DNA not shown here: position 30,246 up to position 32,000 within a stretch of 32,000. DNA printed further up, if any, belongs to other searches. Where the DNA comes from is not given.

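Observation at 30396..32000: ORF missing from the track: a protein of more than 535 aa built from an internally duplicated P-loop module, divergent from a coiled-coil gene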

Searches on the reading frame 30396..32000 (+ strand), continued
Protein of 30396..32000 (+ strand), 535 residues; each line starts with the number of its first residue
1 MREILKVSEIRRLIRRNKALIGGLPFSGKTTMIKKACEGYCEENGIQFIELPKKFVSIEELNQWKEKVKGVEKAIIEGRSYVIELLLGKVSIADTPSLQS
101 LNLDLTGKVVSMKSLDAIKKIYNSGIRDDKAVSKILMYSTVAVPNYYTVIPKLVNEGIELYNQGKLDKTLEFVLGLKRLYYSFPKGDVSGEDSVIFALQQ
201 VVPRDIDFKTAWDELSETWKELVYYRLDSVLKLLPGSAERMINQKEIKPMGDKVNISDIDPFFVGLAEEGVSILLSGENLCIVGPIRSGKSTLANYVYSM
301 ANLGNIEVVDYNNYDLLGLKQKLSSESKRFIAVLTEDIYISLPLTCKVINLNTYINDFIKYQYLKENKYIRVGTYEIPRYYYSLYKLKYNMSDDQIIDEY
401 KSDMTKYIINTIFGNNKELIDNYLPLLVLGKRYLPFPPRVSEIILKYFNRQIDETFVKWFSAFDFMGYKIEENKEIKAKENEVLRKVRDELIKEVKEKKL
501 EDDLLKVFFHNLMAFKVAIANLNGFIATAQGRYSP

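Call 65: fold_search(model_id=the predicted structure, library=viral)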
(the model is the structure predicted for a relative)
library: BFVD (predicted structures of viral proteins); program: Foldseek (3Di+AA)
matches with E <= 10: 424; with E <= 0.001: 0
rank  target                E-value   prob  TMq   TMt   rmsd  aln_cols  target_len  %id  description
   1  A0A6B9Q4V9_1          9.0e-03  0.38  0.09  0.09  25.1       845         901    9  Genome polyprotein [Plasmopara viticola lesion associated flavi-like virus 1]
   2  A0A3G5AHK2            1.6e-02  0.20  0.08  0.08  23.8       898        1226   12  Superfamily II helicase [Satyrvirus sp.]
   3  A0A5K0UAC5            2.1e-02  0.60  0.08  0.11  24.6       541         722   12  AAA+ ATPase domain-containing protein [Yasminevirus sp. GU-2018]
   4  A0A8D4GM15            2.2e-02  0.16  0.08  0.10  29.4      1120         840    9  (no name in the UniProt tables at hand)
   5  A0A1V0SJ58            3.4e-02  0.14  0.09  0.09  33.4      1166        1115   11  Superfamily II helicase [Klosneuvirus KNV1]
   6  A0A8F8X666            4.7e-02  0.18  0.09  0.09  24.7       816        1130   13  (no name in the UniProt tables at hand)
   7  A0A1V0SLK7            5.5e-02  0.23  0.09  0.12  25.4       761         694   10  Superfamily II helicase (Fragment) [Klosneuvirus KNV1]
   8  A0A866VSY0            7.0e-02  0.12  0.09  0.09  29.7       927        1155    9  Replication origin-binding protein [Elephant endotheliotropic herpesvirus 3A]
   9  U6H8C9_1              1.1e-01  0.11  0.08  0.08  43.5       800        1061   12  GP48 [Caviid herpesvirus 2 str. CIDMTR]
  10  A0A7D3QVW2            1.3e-01  0.28  0.12  0.14  21.9       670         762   10  Ubiquitin conjugation factor E4 with U-box domain [Fadolivirus FV1/VV64]
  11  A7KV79                1.3e-01  0.30  0.07  0.10  25.2       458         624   13  (no name in the UniProt tables at hand)
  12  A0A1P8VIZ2            1.4e-01  0.08  0.08  0.09  23.3       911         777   11  Replication origin-binding protein [Murid betaherpesvirus 3]
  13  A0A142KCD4            1.5e-01  0.44  0.09  0.15  24.2       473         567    8  DNA helicase [Gordonia phage Benczkowski14]
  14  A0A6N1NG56            1.5e-01  0.28  0.08  0.12  18.7       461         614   13  Vesicle-fusion atpase [Tupanvirus deep ocean]
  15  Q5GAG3                1.5e-01  0.12  0.06  0.12  23.6       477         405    9  Uncharacterized protein [Grouper iridovirus]
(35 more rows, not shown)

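Call 67: search_protein_families(library=pfam, proteins=[P0028, P0025, P0043, P0030, P0026, P0035, P0029, P0032], max_evalue=0.001)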
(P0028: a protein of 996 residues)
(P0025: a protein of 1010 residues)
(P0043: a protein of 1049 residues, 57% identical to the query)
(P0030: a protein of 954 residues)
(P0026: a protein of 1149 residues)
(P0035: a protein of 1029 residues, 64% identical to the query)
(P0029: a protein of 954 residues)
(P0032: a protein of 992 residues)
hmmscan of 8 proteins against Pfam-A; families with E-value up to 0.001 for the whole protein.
P0028 (996 aa): 12 families
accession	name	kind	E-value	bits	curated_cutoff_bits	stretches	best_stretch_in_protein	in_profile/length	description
PF20720.3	nSTAND3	-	1.1e-07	32.1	27.2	0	283-339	21-80/155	Novel STAND NTPase 3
PF13401.12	AAA_22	-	4e-07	30.8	27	0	280-306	6-32/130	AAA domain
PF13173.12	AAA_14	-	1.6e-05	25.4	27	0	283-327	6-48/129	AAA domain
PF24883.2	NPHP3_N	-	2.1e-05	25.2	24.8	0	284-328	27-72/164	Nephrocystin 3, N-terminal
PF00004.35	AAA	-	2.6e-05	25.1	21.2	0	283-363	2-67/131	ATPase family associated with various cellular activities (AAA)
PF01637.24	ATPase_2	-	3.1e-05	24.3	33.2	0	283-323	24-63/225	ATPase domain predominantly from Archaea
PF00931.28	NB-ARC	-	4.3e-05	23.3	23.5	0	4-45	7-46/248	NB-ARC domain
PF13238.12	AAA_18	-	5.3e-05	24.1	29.4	0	20-87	1-65/128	AAA domain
PF03266.21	NTPase_1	-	7.5e-05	23.1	23.9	0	284-365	4-84/168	NTPase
PF09439.16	SRPRB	-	0.00015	21.6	25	0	283-342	7-62/178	Signal recognition particle receptor beta subunit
PF06414.18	Zeta_toxin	-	0.00038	20.4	22.3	0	277-324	14-59/199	Zeta toxin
PF13191.12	AAA_16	-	0.00043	21.3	32.6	0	275-306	18-51/167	AAA ATPase domain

P0025 (1010 aa): 3 families
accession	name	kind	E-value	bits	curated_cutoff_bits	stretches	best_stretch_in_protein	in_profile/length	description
PF20720.3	nSTAND3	-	7.2e-07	29.5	27.2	0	267-364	9-83/155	Novel STAND NTPase 3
PF13173.12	AAA_14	-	4.8e-05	23.8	27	0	275-335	2-46/129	AAA domain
PF13238.12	AAA_18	-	7.9e-05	23.6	29.4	0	278-350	1-77/128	AAA domain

P0043 (1049 aa): 4 families
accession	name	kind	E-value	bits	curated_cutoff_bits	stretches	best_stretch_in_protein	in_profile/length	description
PF20720.3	nSTAND3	-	1.5e-08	34.9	27.2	0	273-334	12-72/155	Novel STAND NTPase 3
PF13173.12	AAA_14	-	8.4e-05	23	27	0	278-325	2-49/129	AAA domain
PF13238.12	AAA_18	-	0.00016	22.5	29.4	0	281-348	1-68/128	AAA domain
PF13086.12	AAA_11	-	0.00078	19.7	27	0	9-76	9-57/257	AAA domain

P0030 (954 aa): 3 families
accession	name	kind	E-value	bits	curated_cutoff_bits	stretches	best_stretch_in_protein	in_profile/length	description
PF13191.12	AAA_16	-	4.8e-06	27.6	32.6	0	257-304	16-59/167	AAA ATPase domain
PF20720.3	nSTAND3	-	1.8e-05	24.9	27.2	0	272-323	20-72/155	Novel STAND NTPase 3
PF13238.12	AAA_18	-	0.00039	21.3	29.4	0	273-293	2-22/128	AAA domain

P0026 (1149 aa): 1 family
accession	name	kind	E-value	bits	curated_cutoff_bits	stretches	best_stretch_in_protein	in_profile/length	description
PF20720.3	nSTAND3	-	1.5e-07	31.7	27.2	0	11-58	10-53/155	Novel STAND NTPase 3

P0035 (1029 aa): 1 family
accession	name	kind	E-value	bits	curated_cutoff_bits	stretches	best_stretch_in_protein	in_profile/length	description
PF20720.3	nSTAND3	-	3.6e-07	30.4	27.2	0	8-63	8-62/155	Novel STAND NTPase 3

P0029 (954 aa): 0 families

P0032 (992 aa): 0 families

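Call 68: list_cluster_members(proteins=[P0040, P0003, P0038])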
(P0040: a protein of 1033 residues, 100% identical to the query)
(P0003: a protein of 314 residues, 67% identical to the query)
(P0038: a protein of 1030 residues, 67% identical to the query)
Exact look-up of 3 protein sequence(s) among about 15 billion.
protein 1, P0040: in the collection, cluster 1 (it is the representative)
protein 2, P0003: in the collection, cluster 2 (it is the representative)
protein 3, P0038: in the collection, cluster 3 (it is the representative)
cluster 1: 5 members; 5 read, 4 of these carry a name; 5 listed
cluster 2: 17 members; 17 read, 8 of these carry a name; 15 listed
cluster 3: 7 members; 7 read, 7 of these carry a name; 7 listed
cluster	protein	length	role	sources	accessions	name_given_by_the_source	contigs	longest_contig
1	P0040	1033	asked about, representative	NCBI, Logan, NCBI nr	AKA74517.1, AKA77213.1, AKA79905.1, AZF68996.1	hypothetical protein SULI_11940 [Saccharolobus solfataricus] | hypothetical protein [Saccharolobus solfataricus]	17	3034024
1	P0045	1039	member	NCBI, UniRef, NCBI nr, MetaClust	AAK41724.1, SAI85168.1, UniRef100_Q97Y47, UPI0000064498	Hypothetical protein SSO1500 [Saccharolobus solfataricus P2] | Uncharacterized protein n=4 Tax=Saccharolobus solfataricus TaxID=2287 RepID=Q97Y47_SACS2 | status=active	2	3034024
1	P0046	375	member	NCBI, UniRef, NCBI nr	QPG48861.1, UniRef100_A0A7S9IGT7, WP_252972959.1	hypothetical protein HFC64_01890 [Saccharolobus solfataricus] | Uncharacterized protein n=1 Tax=Saccharolobus solfataricus TaxID=2287 ... | hypothetical protein [Saccharolobus solfataricus]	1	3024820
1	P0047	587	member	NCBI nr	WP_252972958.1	hypothetical protein [Saccharolobus solfataricus]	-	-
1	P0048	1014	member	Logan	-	-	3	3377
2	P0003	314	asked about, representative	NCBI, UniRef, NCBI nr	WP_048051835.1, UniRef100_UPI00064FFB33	hypothetical protein [Saccharolobus islandicus] | hypothetical protein n=1 Tax=Saccharolobus islandicus TaxID=43080 RepID=UPI00064FFB33 | hypothetical protein [Sulfolobus islandicus]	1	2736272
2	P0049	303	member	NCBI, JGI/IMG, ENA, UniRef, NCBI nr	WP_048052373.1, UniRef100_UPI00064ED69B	hypothetical protein [Saccharolobus islandicus] | hypothetical protein | hypothetical protein n=1 Tax=Saccharolobus islandicus TaxID=43080 RepID=UPI00064ED69B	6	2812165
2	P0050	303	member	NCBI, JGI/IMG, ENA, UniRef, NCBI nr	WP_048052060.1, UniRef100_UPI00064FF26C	hypothetical protein [Saccharolobus islandicus] | hypothetical protein | hypothetical protein n=1 Tax=Saccharolobus islandicus TaxID=43080 RepID=UPI00064FF26C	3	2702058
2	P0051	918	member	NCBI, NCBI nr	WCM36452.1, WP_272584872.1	hypothetical protein GO599_02200 [Sulfolobus islandicus] | hypothetical protein [Sulfolobus islandicus]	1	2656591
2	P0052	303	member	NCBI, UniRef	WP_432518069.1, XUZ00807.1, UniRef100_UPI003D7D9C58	hypothetical protein [Saccharolobus islandicus] | hypothetical protein n=1 Tax=Saccharolobus islandicus TaxID=43080 RepID=UPI003D7D9C58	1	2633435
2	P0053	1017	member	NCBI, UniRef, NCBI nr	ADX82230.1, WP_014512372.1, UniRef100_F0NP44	hypothetical protein [Saccharolobus islandicus] | Uncharacterized protein n=2 Tax=Saccharolobus islandicus TaxID=43080 RepID=F0NP44_SACI0 | hypothetical protein [Sulfolobus islandicus]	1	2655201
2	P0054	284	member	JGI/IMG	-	hypothetical protein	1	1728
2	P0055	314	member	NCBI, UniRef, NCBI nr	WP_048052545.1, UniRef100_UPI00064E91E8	hypothetical protein [Saccharolobus islandicus] | hypothetical protein n=1 Tax=Saccharolobus islandicus TaxID=43080 RepID=UPI00064E91E8 | hypothetical protein [Sulfolobus islandicus]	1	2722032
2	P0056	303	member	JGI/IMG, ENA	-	-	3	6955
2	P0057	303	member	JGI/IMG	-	-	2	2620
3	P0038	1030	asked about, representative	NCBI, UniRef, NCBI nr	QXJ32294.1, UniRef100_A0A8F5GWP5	hypothetical protein J5U21_01945 [Saccharolobus shibatae] | Uncharacterized protein n=2 Tax=Saccharolobus shibatae TaxID=2286 RepID=A0A8F5GWP5_9CREN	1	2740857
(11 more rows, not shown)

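Call 70: search_protein_families(library=padloc, alignment_id=A7, max_evalue=0.01)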
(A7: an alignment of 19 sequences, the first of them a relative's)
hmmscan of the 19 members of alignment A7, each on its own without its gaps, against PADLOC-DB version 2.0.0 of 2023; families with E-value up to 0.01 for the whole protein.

A. member 1, P0040 (1033 aa): 1 family
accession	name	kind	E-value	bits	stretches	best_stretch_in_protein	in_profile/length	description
PDLC04140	mad8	-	0.00072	17.2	0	275-365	25-86/314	mads_8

B. families by the number of members that match (of 19 scanned): 2 families
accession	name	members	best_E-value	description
PDLC04140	mad8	10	1.7e-09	mads_8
PDLC02911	VakA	1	0.00083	-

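Call 71: search_protein_families(library=ncbifam, alignment_id=A7, max_evalue=0.01)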
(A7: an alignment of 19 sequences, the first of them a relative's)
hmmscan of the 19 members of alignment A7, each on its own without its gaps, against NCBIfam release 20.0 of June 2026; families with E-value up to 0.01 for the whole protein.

A. member 1, P0040 (1033 aa): 0 families

B. families by the number of members that match (of 19 scanned): 9 families
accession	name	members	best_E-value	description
TIGR02788.1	VirB11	4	0.0022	P-type DNA transfer ATPase VirB11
NF010248.0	PRK13695.1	2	1.3e-05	NTPase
TIGR00231.1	small_GTP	1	8.5e-05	GTP-binding protein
NF003167.0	PRK04151.1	1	0.00061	IMP cyclohydrolase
TIGR02782.1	TrbB_P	1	0.00077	P-type conjugative transfer ATPase TrbB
NF000355.4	ribo_prot_ABC_F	1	0.001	ribosomal protection-like ABC-F family protein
NF010335.0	PRK13764.1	1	0.0025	ATPase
NF010469.0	PRK13894.1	1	0.0071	conjugal transfer ATPase TrbB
NF004873.0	PRK06231.1-3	1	0.0097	F0F1 ATP synthase subunit B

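Call 76: find_related_loci(query=A7, collection=genome_contigs, flank=10000)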
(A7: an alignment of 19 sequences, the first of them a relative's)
Query A7 (1033 aa) in genome_contigs; peptide patterns used: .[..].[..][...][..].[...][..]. (x = any residue, [..] = any of these).
2 stretches matched a pattern; 2 encode a relative of the query (tblastn E <= 1e-3); 2 distinct loci.
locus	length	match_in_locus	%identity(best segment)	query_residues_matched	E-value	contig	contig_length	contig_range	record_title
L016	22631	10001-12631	26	1-950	3e-47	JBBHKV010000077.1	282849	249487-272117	Sulfolobaceae archaeon RB850M NODE_3_length_282849_cov_26.113986, whole genome shotgun sequence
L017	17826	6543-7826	28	19-462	3e-38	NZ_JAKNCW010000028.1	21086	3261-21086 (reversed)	Metallosphaera javensis (ex Hofmann et al. 2022) strain J1 NODE_28_length_21086_cov_107.611785, whole genome shotgun seq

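Call 87: find_related_loci(query=A7, collection=viral_contigs, flank=8000)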
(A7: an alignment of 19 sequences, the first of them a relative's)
Query A7 (1033 aa) in viral_contigs; peptide patterns used: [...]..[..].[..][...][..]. (x = any residue, [..] = any of these).
49 stretches matched a pattern, but none encodes a relative of the query by tblastn (E <= 1e-3).

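Call 88: find_related_loci(query=A7, collection=metagenome_contigs, flank=6000)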
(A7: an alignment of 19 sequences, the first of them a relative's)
Query A7 (1033 aa) in metagenome_contigs; peptide patterns used: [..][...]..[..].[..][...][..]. (x = any residue, [..] = any of these).
57 stretches matched a pattern; 8 encode a relative of the query (tblastn E <= 1e-3); 8 distinct loci.
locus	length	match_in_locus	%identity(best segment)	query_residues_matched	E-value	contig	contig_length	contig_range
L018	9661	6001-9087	52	1-1032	0e+0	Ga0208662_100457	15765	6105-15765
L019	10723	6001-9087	52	1-1032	0e+0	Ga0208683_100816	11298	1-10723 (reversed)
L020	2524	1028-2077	61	1-348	2e-139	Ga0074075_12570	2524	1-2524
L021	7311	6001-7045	67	1-348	5e-128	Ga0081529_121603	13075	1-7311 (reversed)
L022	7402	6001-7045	67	1-348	7e-128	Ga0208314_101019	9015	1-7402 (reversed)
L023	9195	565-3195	26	1-950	2e-47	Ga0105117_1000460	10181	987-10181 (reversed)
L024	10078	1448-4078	26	1-950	4e-47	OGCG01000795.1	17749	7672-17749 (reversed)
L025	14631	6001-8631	26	1-950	1e-47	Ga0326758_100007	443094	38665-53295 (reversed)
